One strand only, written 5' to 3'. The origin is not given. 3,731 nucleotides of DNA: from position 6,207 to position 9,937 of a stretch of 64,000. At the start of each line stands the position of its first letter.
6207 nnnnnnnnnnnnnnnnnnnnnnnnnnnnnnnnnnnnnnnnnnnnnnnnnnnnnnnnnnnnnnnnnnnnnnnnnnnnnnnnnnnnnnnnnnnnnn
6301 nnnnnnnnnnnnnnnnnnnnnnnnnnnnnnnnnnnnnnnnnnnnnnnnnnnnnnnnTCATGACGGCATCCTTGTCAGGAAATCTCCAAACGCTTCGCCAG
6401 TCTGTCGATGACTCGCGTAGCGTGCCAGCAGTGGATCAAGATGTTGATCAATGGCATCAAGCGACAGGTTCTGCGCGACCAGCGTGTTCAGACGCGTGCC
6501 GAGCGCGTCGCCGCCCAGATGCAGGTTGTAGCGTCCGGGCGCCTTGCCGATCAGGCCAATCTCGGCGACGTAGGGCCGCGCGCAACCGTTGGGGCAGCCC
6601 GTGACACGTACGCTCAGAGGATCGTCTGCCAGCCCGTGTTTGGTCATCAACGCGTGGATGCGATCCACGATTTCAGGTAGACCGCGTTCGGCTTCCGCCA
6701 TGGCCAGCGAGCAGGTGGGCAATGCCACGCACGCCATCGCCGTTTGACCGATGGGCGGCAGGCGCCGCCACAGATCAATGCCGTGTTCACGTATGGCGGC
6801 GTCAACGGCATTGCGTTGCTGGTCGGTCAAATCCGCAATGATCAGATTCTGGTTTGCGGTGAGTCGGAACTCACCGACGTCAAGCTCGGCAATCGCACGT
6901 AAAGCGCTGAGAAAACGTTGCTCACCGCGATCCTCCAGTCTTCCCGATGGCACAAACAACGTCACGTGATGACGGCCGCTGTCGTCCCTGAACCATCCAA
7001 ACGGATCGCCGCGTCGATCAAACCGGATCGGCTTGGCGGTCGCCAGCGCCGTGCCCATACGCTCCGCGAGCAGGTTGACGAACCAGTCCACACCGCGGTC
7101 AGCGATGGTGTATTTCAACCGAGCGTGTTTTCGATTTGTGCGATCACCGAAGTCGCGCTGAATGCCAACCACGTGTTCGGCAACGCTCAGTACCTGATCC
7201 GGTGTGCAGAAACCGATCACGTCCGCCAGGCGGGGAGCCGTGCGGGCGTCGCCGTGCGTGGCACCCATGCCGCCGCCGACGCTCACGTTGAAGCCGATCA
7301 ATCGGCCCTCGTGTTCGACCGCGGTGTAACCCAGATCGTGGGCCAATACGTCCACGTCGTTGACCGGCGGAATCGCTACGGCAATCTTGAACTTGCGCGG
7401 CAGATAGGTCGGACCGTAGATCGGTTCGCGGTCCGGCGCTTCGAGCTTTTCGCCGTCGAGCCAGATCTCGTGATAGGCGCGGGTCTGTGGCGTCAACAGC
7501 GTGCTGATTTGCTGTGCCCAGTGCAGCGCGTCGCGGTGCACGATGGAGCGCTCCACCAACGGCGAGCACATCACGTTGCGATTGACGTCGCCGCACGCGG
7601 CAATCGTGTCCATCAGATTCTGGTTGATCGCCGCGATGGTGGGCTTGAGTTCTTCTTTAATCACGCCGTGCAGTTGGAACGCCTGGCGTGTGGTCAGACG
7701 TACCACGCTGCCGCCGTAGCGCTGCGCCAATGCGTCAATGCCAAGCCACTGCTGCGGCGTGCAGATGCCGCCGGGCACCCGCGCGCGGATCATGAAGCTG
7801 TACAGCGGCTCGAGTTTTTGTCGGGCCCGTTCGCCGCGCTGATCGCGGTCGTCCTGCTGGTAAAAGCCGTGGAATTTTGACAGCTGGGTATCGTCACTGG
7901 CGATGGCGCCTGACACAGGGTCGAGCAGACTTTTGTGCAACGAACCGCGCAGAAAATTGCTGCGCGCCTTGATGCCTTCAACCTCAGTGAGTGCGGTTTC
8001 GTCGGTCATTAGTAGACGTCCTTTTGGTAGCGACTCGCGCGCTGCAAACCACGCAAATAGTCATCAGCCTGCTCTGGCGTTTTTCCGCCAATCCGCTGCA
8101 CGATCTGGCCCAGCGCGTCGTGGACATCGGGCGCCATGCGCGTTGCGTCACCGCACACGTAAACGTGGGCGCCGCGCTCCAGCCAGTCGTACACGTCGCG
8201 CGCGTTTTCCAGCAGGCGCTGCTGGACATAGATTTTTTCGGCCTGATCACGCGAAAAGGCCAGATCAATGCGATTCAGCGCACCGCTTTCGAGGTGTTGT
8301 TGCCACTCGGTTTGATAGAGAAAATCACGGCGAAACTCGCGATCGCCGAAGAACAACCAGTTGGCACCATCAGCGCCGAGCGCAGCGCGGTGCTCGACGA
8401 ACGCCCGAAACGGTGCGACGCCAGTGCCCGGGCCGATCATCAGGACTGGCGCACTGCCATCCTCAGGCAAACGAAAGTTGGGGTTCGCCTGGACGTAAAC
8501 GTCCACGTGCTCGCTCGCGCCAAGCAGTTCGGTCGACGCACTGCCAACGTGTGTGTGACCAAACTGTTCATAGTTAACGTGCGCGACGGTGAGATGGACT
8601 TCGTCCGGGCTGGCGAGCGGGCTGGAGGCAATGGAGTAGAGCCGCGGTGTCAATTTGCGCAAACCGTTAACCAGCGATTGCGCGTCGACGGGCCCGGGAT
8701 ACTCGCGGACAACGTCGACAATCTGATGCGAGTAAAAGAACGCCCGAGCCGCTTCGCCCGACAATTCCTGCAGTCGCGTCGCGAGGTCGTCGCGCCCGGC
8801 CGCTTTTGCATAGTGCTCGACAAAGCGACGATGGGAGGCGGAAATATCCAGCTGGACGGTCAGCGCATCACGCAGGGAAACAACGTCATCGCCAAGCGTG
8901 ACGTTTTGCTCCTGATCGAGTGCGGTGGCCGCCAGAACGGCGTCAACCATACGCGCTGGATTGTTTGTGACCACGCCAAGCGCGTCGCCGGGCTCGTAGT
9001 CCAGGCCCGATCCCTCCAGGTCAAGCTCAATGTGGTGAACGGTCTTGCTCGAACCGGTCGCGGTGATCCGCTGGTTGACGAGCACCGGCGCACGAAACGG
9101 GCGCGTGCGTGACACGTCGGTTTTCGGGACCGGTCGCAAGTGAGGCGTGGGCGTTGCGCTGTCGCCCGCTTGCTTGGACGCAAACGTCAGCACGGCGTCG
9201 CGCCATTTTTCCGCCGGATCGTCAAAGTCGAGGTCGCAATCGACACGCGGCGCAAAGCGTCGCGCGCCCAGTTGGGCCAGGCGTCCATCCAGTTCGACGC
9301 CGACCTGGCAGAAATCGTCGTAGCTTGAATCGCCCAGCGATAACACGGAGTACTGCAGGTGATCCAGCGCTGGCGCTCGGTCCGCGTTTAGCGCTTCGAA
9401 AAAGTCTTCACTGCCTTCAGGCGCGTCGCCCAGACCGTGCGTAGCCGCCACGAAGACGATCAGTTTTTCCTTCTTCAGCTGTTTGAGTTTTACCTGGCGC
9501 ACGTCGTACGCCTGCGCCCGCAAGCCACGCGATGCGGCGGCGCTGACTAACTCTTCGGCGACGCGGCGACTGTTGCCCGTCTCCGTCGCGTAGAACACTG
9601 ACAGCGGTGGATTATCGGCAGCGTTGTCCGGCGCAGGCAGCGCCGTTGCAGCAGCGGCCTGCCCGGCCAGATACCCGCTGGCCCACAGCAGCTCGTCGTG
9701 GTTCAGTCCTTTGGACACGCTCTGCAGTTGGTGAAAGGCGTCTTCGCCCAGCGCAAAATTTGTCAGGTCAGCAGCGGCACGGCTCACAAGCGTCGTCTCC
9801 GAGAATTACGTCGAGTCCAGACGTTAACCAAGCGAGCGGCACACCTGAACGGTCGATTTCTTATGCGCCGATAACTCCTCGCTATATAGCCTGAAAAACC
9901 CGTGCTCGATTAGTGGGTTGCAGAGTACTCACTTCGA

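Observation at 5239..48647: Six secreted proteins with unrelated passenger domains share one TSP3 + dockerin-like calcium module, suggesting a docking or surface-display system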

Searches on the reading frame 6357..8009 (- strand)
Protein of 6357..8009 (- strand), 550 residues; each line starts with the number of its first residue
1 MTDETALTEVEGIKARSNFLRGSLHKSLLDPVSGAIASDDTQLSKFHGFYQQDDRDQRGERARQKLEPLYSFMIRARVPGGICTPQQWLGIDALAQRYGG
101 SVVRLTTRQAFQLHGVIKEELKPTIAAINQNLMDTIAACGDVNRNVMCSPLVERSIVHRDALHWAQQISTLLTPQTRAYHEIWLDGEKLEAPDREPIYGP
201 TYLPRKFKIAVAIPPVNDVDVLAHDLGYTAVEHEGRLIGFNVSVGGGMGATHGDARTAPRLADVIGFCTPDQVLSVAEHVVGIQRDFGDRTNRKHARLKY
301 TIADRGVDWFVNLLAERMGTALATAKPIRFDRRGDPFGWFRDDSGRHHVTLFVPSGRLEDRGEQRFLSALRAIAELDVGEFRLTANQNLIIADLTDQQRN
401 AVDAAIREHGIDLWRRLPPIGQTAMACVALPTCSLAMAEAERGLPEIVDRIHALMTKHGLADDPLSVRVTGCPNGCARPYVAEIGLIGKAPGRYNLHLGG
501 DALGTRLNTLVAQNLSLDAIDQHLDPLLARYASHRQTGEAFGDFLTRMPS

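Call 9: search_protein_families(library=pfam, proteins=[window:6357-8009:-], max_evalue=0.001)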
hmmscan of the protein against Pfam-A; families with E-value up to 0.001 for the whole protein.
window:6357-8009:- (550 aa): 2 families
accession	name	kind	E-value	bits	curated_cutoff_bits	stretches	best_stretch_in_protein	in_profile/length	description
PF01077.27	NIR_SIR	-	1.7e-45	154.7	27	1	165-320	3-156/158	Nitrite and sulphite reductase 4Fe-4S domain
PF03460.22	NIR_SIR_ferr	-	1.3e-30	105.3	24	2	71-129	8-67/69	Nitrite/Sulfite reductase ferredoxin-like half domain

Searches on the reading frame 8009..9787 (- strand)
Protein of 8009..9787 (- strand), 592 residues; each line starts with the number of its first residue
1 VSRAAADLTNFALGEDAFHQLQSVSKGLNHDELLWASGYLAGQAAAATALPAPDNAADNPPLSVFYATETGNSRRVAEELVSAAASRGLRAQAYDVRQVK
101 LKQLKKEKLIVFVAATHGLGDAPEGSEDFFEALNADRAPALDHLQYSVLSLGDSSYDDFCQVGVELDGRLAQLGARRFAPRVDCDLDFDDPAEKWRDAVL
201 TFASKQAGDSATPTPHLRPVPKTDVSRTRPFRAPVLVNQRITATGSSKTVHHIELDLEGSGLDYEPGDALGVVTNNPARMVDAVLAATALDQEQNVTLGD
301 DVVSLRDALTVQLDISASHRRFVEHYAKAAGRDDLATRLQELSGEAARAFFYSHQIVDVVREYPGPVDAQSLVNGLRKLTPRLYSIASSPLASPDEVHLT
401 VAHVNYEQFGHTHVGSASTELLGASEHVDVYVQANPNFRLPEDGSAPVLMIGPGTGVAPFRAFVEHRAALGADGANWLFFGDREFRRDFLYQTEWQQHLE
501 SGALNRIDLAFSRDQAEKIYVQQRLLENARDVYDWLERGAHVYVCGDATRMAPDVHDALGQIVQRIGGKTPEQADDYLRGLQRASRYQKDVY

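Call 9: search_protein_families(library=pfam, proteins=[window:8009-9787:-], max_evalue=0.001)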
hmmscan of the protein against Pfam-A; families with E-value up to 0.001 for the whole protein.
window:8009-9787:- (592 aa): 3 families
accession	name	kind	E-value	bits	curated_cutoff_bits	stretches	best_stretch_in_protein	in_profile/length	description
PF00667.26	FAD_binding_1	-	1e-31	110.7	32.3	1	225-419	3-221/222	FAD binding domain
PF00258.30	Flavodoxin_1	-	1.6e-26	93.6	25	1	64-187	1-130/143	Flavodoxin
PF00175.26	NAD_binding_1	-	1.3e-16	61.6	22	1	450-556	1-108/109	Oxidoreductase NAD-binding domain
